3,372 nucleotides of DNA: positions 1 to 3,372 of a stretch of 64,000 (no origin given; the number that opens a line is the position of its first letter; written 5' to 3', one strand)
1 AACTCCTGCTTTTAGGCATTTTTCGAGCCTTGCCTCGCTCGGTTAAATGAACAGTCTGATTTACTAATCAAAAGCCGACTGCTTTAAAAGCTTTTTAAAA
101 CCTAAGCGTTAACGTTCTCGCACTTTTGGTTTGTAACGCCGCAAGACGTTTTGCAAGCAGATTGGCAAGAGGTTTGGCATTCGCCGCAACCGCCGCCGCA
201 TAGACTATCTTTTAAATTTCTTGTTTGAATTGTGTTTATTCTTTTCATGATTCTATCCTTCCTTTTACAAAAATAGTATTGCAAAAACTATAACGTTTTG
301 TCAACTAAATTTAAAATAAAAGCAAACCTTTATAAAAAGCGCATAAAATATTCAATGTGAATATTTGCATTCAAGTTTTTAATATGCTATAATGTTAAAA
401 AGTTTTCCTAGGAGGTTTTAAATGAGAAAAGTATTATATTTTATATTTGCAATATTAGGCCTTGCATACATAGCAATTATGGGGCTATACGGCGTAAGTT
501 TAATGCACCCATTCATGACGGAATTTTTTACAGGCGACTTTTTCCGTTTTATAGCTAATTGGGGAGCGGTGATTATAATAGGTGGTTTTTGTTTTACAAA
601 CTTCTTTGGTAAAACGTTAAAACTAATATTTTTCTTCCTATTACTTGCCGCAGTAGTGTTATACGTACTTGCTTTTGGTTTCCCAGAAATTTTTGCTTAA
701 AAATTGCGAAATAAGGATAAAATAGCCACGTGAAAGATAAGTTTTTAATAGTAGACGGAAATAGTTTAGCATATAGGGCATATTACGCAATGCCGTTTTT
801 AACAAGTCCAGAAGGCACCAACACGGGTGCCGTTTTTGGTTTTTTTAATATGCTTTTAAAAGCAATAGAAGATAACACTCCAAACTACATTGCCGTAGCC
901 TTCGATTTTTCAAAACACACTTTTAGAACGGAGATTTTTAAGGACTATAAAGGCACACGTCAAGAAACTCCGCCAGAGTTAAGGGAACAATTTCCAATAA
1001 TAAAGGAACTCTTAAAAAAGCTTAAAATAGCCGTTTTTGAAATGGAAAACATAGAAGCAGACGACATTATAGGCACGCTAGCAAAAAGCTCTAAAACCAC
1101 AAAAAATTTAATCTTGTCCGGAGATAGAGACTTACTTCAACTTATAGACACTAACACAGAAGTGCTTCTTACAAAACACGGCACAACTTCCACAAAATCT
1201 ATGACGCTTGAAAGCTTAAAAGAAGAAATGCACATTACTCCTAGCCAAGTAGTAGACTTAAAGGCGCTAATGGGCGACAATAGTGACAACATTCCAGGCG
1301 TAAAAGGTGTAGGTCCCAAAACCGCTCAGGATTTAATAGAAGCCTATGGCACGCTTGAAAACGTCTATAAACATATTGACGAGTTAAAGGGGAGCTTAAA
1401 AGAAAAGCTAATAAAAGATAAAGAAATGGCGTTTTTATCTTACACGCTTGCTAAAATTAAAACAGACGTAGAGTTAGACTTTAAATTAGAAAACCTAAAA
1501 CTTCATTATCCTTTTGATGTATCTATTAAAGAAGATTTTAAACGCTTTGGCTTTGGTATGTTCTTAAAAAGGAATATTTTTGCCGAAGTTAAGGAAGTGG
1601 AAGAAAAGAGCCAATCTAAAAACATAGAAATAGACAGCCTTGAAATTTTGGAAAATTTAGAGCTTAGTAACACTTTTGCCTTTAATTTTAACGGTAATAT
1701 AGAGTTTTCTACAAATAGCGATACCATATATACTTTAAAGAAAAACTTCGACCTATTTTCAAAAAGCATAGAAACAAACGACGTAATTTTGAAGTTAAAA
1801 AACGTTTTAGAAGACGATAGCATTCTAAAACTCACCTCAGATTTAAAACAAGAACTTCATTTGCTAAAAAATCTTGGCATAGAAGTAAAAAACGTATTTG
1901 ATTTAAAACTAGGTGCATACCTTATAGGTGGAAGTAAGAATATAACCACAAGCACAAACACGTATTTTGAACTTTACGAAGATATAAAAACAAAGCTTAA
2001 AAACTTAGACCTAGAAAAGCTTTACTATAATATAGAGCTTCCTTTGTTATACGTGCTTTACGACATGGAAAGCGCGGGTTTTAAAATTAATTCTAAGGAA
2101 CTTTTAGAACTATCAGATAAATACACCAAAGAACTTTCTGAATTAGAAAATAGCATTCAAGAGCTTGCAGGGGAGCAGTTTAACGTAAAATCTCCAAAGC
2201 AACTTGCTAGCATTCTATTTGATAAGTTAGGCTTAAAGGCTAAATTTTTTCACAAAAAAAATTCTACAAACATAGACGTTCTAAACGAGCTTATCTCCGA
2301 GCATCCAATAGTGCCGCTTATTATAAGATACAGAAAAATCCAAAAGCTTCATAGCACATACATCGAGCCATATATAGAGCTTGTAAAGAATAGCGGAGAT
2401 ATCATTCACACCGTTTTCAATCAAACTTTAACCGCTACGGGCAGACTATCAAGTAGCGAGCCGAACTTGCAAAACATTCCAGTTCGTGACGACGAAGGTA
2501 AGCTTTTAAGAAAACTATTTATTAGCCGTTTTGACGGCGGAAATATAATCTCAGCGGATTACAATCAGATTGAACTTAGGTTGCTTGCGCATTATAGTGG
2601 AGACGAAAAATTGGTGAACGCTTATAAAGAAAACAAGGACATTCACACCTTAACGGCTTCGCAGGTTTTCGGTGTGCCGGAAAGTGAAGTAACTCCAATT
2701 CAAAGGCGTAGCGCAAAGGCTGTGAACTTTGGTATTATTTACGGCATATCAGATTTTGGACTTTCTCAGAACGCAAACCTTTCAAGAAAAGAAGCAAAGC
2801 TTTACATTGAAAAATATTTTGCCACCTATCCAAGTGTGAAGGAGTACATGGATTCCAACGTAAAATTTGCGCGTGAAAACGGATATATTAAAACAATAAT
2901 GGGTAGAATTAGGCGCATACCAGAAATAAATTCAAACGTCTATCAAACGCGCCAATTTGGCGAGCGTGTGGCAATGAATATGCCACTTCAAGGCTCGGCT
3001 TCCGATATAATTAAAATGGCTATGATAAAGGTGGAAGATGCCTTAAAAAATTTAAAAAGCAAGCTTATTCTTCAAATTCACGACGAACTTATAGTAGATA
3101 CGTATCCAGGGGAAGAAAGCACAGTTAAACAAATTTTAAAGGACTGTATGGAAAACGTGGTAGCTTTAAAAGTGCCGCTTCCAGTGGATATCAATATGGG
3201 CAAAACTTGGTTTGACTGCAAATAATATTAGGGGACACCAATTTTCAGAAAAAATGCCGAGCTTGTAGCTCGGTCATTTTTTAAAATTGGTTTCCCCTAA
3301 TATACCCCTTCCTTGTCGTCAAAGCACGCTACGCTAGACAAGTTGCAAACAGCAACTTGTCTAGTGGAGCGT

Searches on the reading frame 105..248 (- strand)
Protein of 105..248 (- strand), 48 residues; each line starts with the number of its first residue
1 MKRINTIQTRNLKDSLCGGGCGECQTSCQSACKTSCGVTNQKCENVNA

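Call 64: search_protein_families(library=ncbifam, proteins=[window:105-248:-], max_evalue=0.01)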
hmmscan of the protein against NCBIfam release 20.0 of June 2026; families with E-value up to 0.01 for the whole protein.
seq(48 aa): 1 family
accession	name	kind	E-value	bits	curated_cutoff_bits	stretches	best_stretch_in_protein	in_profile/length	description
TIGR03973.1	six_Cys_in_45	equivalog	2.8e-22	78.4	50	1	2-44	1-43/43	six-cysteine ranthipeptide SCIFF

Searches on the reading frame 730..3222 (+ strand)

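Call 83: search_protein_families(library=pfam, proteins=[window:730-3222:+], max_evalue=0.00001)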
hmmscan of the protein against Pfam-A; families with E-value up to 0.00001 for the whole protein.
window:730-3222:+ (831 aa): 4 families
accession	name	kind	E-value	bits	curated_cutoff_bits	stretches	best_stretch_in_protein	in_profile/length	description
PF00476.26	DNA_pol_A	-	6.9e-151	502.9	34.3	1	456-828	2-380/381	DNA polymerase family A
PF02739.22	5_3_exonuc_N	-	6.1e-56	189.1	34.3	1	4-167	1-163/164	5'-3' exonuclease, N-terminal resolvase-like domain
PF01367.25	5_3_exonuc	-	2e-36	124.8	40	1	169-259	1-92/97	5'-3' exonuclease, C-terminal SAM fold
PF22619.2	DNA_polI_exo1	-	5.2e-06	26.8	27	0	352-405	38-90/140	DNA polymerase I, ribonuclease H-like domain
